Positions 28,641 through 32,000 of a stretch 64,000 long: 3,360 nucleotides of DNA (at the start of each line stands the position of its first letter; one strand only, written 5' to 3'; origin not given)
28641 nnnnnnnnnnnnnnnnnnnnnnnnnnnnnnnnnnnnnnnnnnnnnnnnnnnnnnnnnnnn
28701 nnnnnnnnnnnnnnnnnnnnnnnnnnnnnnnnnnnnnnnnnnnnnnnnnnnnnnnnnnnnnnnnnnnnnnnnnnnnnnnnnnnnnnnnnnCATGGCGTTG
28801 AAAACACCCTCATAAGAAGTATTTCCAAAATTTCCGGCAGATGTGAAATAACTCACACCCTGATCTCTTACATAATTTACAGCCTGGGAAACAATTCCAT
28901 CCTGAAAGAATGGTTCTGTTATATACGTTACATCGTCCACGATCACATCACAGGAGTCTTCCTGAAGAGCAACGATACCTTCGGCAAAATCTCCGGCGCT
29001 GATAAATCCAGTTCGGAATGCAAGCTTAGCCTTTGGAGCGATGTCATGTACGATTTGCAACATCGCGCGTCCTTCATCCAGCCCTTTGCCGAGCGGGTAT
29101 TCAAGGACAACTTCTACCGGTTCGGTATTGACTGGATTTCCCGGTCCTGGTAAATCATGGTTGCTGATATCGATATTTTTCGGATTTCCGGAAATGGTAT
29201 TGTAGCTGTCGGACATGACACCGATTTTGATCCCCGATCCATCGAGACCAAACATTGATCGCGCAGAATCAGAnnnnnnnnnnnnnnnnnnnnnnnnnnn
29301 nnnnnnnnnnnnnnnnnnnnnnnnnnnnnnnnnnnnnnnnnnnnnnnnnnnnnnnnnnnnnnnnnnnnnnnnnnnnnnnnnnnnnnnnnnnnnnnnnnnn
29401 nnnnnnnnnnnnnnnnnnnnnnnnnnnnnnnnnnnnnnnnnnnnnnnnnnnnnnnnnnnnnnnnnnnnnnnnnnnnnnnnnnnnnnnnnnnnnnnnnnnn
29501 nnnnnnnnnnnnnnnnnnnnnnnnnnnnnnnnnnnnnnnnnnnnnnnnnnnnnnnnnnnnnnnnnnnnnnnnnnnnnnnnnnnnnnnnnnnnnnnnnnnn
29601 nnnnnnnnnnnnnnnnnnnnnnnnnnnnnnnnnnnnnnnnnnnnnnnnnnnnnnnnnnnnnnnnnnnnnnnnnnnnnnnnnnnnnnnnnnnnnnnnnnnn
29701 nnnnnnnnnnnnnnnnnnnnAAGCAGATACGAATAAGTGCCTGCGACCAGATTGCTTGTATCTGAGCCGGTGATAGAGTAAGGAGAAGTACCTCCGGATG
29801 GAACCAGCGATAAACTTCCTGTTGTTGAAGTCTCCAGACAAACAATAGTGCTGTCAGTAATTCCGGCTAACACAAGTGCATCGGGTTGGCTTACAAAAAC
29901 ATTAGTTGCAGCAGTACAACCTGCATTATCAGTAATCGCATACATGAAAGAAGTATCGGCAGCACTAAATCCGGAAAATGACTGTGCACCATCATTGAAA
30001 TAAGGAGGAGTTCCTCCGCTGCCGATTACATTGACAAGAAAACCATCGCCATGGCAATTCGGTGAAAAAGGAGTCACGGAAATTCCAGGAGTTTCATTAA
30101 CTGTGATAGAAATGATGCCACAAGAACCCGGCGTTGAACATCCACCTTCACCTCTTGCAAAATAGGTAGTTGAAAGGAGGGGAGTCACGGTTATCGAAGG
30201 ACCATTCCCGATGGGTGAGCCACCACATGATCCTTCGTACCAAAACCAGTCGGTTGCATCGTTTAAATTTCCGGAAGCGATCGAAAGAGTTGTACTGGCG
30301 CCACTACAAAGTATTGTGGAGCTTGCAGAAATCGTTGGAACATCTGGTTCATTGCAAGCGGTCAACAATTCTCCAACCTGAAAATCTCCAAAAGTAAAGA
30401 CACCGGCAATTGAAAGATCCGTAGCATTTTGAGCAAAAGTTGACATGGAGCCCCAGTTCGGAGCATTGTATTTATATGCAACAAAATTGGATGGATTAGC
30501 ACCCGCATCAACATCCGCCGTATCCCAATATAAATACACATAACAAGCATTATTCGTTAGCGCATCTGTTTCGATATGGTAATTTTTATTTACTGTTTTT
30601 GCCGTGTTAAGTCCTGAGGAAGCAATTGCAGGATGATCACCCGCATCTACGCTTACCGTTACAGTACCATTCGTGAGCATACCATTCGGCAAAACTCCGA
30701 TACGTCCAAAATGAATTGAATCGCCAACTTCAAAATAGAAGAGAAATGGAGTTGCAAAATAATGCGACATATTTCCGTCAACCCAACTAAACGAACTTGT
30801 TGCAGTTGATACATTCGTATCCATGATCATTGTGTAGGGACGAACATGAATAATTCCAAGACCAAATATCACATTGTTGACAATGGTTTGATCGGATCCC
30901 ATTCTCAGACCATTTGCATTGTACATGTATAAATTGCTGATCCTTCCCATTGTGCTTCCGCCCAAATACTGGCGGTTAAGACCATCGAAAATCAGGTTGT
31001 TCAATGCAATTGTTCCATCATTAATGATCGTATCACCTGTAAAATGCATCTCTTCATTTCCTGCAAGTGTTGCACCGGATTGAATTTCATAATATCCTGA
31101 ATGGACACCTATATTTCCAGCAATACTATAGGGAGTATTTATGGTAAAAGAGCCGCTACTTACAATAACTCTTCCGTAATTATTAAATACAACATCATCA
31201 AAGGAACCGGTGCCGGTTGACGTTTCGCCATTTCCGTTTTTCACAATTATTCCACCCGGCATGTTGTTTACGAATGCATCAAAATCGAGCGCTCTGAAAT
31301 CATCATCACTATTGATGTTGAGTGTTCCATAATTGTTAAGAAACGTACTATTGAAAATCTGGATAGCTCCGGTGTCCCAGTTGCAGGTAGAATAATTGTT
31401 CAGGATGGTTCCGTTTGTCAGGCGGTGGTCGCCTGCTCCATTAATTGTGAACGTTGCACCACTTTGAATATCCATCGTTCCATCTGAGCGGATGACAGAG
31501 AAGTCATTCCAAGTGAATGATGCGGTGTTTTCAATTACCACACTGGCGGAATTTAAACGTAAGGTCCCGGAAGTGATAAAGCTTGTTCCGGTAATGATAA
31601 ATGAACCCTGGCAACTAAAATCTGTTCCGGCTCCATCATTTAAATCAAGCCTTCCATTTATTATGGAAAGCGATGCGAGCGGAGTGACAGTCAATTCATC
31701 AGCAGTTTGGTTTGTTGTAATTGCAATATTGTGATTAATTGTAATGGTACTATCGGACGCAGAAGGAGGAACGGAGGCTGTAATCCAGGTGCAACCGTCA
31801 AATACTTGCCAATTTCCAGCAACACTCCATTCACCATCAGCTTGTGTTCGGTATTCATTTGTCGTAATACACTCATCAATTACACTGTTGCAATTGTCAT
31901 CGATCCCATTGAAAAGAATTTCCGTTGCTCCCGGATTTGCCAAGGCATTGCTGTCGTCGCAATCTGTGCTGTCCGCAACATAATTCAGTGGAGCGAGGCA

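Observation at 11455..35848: Tandem pair of giant (~3,900 aa) T9SS-secreted subtilase-adhesin paralogues with a shared ~3.4-kb core and swapped N-terminal modules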

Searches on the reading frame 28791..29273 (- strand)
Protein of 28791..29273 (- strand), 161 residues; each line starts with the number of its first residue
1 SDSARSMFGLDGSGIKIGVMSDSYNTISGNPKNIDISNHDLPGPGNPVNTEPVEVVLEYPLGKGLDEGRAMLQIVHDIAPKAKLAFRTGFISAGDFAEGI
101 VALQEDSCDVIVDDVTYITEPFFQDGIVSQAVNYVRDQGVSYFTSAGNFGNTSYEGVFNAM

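Call 36: search_solved_structures(query=A2, max_evalue=10, show_alignments=5)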
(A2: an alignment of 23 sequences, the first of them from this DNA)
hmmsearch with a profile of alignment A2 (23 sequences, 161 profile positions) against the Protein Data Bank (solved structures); distinct sequences matched with E-value up to 10: 3.
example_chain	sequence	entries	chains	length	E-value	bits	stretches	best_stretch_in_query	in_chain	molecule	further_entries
5ffn_A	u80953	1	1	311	0.037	17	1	12-154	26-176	Enzyme subtilase SubTY from Bacillus sp. TY145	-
1ea7_A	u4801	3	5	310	0.11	15.5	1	11-150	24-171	SERINE PROTEASE | 36KDA PROTEASE | Sphericase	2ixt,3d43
1vcv_A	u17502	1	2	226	0.66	13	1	49-156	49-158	Probable deoxyribose-phosphate aldolase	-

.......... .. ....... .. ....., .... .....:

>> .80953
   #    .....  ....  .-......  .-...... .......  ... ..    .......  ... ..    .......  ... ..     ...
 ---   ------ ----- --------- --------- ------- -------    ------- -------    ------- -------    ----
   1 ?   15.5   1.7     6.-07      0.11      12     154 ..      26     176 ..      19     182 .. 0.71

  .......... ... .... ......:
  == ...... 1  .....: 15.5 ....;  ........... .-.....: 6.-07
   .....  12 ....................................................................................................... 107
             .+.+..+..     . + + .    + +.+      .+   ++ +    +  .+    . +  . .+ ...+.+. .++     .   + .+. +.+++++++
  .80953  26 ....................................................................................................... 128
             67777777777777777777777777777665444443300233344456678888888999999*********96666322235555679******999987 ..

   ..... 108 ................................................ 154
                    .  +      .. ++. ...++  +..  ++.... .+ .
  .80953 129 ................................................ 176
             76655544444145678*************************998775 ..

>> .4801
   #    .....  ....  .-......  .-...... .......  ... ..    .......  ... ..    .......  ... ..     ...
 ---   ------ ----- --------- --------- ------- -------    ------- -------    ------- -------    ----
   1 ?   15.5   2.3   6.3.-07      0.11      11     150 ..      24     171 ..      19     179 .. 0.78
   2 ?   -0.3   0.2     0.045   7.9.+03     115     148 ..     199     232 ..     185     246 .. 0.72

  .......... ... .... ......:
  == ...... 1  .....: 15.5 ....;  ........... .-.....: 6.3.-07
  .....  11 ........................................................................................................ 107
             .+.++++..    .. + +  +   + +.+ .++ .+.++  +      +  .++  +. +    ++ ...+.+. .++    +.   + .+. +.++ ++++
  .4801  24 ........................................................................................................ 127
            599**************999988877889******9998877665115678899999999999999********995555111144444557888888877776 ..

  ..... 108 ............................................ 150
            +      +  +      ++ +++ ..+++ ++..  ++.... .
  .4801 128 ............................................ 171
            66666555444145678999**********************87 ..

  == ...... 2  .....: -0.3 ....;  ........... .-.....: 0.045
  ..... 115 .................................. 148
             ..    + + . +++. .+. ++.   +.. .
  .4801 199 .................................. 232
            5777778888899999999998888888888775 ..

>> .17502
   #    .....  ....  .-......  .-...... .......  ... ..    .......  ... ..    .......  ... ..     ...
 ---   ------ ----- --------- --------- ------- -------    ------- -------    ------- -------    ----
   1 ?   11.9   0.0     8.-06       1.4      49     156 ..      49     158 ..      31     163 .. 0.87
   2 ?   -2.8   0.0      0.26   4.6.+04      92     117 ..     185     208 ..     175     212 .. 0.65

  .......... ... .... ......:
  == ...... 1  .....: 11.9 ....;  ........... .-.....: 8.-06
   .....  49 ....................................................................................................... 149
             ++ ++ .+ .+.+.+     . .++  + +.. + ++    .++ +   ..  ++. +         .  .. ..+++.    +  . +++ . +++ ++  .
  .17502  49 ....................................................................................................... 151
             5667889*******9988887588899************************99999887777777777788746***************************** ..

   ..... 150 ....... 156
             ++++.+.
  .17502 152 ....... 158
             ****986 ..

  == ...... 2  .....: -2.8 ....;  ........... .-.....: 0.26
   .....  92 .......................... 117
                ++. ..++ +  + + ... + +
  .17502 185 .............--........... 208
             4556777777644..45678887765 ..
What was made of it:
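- On Peptidase family S8 (subtilases): HMMER places Ser160, not Asp161, opposite Asp32 (call 36).
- HMMER places His64 opposite Tyr198 (call 36).
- Tried and rejected: This gave marginal S8 hits (E 0.04-0.1) with a gapless register that puts His64 opposite a non-conserved Tyr/Phe/Leu (call 36).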

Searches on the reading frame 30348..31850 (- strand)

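Call 53: search_protein_families(library=pfam, proteins=[window:30348-31850:-], max_evalue=1)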
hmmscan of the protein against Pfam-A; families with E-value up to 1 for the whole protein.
window:30348-31850:- (501 aa): 4 families
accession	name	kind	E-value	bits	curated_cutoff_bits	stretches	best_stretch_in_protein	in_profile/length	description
PF11765.13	Hyphal_reg_CWP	-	0.0046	16.3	28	1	160-323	43-209/328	Hyphally regulated cell wall protein N-terminal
PF12951.13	PATR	-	0.0075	16.7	27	1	268-283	15-30/30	Passenger-associated-transport-repeat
PF18079.6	AglB_L1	-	0.04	14.5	23.6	1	229-274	36-80/87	Archaeal glycosylation protein B long peripheral domain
PF05758.17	Ycf1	-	0.13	10.6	29.4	1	280-313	111-144/945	Ycf1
